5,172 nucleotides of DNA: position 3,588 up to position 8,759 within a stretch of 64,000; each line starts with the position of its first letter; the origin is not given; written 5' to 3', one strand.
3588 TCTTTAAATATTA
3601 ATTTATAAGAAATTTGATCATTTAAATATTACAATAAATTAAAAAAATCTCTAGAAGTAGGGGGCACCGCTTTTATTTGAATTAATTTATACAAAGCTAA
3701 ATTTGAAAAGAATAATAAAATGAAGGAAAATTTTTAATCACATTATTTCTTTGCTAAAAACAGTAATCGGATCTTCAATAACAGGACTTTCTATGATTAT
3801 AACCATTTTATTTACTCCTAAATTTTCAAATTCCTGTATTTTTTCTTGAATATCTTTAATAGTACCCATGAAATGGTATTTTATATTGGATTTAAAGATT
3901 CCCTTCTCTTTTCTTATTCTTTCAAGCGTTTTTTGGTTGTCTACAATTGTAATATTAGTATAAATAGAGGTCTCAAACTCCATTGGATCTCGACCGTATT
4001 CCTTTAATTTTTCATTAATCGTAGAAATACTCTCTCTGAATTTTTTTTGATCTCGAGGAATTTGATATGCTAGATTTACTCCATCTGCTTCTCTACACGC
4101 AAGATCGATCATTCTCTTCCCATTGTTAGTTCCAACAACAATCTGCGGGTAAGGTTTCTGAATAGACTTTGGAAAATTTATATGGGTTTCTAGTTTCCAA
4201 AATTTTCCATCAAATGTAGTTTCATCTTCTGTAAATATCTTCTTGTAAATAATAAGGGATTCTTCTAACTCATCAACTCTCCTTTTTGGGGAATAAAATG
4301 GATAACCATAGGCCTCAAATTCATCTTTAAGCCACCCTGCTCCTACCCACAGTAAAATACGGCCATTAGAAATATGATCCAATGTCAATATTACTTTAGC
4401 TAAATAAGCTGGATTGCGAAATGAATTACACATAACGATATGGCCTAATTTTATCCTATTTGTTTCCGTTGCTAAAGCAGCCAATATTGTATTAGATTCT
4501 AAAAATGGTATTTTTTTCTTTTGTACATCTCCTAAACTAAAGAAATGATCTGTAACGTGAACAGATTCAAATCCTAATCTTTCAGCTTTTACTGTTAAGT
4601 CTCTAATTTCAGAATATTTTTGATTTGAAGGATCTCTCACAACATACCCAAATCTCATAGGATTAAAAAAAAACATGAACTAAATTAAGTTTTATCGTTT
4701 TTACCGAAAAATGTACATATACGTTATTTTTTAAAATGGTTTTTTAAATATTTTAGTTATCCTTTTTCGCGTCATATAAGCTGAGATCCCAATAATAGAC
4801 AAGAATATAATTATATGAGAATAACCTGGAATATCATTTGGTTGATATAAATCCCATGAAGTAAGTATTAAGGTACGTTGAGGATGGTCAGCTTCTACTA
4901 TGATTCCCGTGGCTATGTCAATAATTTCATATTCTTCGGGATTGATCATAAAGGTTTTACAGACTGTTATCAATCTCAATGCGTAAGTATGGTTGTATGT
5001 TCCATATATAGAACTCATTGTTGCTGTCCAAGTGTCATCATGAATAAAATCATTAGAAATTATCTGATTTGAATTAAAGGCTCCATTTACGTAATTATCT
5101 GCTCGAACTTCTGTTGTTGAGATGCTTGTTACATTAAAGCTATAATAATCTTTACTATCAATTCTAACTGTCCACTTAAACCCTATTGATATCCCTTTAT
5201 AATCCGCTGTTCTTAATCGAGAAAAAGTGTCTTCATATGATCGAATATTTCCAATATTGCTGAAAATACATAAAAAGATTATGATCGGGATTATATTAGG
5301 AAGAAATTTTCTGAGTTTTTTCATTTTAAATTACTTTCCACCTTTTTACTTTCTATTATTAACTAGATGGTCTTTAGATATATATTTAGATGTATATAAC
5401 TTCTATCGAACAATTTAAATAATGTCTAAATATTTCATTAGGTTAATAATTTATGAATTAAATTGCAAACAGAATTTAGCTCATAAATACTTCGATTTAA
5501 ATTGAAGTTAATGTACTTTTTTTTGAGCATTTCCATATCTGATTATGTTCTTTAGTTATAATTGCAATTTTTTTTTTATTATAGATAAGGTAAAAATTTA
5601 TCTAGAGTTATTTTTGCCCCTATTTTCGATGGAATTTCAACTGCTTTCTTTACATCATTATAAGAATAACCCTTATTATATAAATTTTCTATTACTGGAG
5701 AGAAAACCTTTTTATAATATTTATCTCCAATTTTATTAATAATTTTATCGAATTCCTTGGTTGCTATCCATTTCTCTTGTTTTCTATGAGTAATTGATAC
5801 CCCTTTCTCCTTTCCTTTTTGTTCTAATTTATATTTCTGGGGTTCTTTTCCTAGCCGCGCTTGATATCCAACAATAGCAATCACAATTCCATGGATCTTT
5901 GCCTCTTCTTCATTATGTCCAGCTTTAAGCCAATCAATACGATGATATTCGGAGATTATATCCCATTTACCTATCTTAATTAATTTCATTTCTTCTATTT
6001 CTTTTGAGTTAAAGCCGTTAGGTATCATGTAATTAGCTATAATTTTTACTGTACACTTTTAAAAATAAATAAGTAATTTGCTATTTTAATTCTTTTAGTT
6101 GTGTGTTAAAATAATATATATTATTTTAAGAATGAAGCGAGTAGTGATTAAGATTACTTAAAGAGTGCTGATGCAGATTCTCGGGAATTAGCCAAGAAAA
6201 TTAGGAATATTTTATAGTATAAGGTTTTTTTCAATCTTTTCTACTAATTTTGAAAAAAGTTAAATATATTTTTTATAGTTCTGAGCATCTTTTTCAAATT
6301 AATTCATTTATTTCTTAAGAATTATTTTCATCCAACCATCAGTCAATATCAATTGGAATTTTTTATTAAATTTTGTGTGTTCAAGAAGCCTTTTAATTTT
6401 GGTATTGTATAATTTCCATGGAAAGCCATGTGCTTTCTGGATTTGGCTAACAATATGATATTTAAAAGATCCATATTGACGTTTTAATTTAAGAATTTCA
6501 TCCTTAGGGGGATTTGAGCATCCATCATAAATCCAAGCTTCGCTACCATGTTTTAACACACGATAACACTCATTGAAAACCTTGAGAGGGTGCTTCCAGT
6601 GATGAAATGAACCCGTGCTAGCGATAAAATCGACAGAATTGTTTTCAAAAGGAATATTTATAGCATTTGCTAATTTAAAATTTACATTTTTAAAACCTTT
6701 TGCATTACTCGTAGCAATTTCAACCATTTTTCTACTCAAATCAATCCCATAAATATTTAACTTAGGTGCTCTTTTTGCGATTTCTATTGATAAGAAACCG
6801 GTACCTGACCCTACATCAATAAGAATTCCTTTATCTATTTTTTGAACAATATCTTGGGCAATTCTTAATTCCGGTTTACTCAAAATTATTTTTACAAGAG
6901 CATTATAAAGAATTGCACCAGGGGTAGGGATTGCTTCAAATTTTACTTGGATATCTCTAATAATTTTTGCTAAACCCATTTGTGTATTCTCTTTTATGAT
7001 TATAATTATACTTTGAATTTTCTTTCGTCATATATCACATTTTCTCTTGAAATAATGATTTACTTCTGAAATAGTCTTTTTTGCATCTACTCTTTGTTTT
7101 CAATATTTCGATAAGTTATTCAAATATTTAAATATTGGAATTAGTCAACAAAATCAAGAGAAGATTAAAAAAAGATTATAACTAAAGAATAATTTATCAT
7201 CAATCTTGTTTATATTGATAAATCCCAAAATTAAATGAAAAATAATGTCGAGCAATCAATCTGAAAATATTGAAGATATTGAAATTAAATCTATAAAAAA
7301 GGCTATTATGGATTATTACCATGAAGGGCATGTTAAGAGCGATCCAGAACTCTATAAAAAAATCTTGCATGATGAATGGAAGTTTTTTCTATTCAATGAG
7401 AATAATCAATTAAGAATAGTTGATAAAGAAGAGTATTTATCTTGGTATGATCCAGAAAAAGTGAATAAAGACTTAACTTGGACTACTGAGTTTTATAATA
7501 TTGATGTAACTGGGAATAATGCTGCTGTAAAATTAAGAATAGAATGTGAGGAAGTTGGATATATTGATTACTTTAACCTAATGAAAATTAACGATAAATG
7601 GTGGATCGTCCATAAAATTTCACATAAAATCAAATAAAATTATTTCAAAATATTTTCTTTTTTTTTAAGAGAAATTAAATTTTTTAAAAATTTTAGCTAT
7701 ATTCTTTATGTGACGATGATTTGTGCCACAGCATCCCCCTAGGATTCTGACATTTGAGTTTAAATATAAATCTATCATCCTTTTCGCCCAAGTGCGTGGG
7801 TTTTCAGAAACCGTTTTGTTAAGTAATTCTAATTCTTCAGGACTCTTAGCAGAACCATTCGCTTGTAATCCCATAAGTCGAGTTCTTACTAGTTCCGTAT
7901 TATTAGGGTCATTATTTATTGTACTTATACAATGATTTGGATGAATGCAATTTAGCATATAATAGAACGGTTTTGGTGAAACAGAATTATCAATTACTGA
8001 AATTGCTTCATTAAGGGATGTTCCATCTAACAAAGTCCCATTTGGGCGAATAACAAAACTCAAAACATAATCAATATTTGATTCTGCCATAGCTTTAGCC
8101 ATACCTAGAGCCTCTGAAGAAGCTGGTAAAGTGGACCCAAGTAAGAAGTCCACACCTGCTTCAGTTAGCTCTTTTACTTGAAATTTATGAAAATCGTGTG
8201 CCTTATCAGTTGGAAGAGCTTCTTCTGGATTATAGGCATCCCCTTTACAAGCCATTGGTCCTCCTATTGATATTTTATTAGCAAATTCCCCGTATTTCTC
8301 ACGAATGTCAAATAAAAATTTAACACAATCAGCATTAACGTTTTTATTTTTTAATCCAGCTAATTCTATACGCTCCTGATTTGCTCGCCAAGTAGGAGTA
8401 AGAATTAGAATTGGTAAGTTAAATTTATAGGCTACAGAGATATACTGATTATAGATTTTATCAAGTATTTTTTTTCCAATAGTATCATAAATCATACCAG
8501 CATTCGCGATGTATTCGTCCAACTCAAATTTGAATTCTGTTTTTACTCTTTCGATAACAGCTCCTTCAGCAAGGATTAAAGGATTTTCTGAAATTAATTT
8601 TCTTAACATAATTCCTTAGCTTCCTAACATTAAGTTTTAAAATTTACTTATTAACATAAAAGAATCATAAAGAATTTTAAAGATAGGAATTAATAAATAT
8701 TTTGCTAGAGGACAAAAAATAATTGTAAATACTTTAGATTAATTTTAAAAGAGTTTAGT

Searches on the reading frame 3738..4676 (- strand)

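Call 66: search_protein_families(library=pfam, proteins=[window:3738-4676:-], max_evalue=0.0001)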
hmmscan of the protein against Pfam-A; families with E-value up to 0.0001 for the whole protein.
window:3738-4676:- (312 aa): 1 family
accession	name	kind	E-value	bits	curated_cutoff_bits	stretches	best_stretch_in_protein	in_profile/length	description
PF00296.26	Bac_luciferase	-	3e-46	158.7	27.9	1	16-253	10-239/314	Luciferase-like monooxygenase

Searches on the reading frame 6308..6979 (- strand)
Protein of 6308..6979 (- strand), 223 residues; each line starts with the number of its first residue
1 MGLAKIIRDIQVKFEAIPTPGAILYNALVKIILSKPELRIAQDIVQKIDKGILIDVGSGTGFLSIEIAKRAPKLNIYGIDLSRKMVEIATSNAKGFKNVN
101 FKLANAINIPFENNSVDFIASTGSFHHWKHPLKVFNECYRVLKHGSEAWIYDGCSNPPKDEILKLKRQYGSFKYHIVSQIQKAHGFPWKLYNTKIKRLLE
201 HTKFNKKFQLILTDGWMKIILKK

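Call 66: search_protein_families(library=pfam, proteins=[window:6308-6979:-], max_evalue=0.0001)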
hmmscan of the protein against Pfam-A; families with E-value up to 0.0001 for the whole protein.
window:6308-6979:- (223 aa): 9 families
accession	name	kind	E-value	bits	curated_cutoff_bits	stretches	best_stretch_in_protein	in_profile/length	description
PF08241.18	Methyltransf_11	-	6.1e-23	81.7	21.2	1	54-147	1-92/95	Methyltransferase domain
PF13847.12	Methyltransf_31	-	7.8e-22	78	27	1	53-175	7-130/145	Methyltransferase domain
PF13649.12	Methyltransf_25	-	1.5e-21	77.3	27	1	54-145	2-96/97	Methyltransferase domain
PF08242.18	Methyltransf_12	-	5.2e-15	56.4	30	1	54-145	1-95/98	Methyltransferase domain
PF01209.24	Ubie_methyltran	-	1.5e-13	51.1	20.1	1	48-182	46-179/233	ubiE/COQ5 methyltransferase family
PF13489.12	Methyltransf_23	-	1.4e-11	44.8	27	1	49-149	22-115/164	Methyltransferase domain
PF05175.20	MTS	-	2.7e-08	34.1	23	1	46-149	28-137/170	Methyltransferase small domain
PF02390.23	Methyltransf_4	-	1.9e-06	27.9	24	1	51-108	3-62/173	Putative methyltransferase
PF06325.19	PrmA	-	3.6e-05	23.9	22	1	49-96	162-207/296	Ribosomal protein L11 methyltransferase (PrmA)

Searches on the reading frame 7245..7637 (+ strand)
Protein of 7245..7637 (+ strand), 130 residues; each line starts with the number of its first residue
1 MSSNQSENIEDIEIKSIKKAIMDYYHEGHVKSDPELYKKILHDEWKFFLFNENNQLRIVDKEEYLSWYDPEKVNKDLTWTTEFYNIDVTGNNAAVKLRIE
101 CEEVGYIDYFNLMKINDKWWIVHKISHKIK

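Call 66: search_protein_families(library=pfam, proteins=[window:7245-7637:+], max_evalue=0.0001)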
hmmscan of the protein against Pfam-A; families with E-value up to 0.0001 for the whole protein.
window:7245-7637:+ (130 aa): 1 family
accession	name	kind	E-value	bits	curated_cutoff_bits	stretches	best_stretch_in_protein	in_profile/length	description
PF12893.14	Lumazine_bd_2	-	3.1e-17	63.8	22.1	1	19-125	7-114/116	Putative lumazine-binding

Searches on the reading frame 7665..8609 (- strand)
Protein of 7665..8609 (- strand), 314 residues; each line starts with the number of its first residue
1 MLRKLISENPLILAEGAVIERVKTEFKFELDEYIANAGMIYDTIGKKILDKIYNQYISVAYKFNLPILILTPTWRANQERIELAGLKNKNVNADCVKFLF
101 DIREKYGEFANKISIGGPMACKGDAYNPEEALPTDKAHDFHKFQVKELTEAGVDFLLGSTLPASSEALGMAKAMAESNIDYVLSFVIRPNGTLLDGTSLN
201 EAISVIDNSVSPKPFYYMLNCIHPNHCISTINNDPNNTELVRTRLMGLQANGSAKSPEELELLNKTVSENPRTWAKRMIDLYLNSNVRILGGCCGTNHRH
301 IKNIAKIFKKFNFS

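Call 66: search_protein_families(library=pfam, proteins=[window:7665-8609:-], max_evalue=0.0001)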
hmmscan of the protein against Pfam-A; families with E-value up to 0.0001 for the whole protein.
window:7665-8609:- (314 aa): 1 family
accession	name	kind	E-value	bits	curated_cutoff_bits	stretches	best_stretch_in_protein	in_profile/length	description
PF02574.22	S-methyl_trans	-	3.1e-33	116.3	22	1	36-307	23-282/283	Homocysteine S-methyltransferase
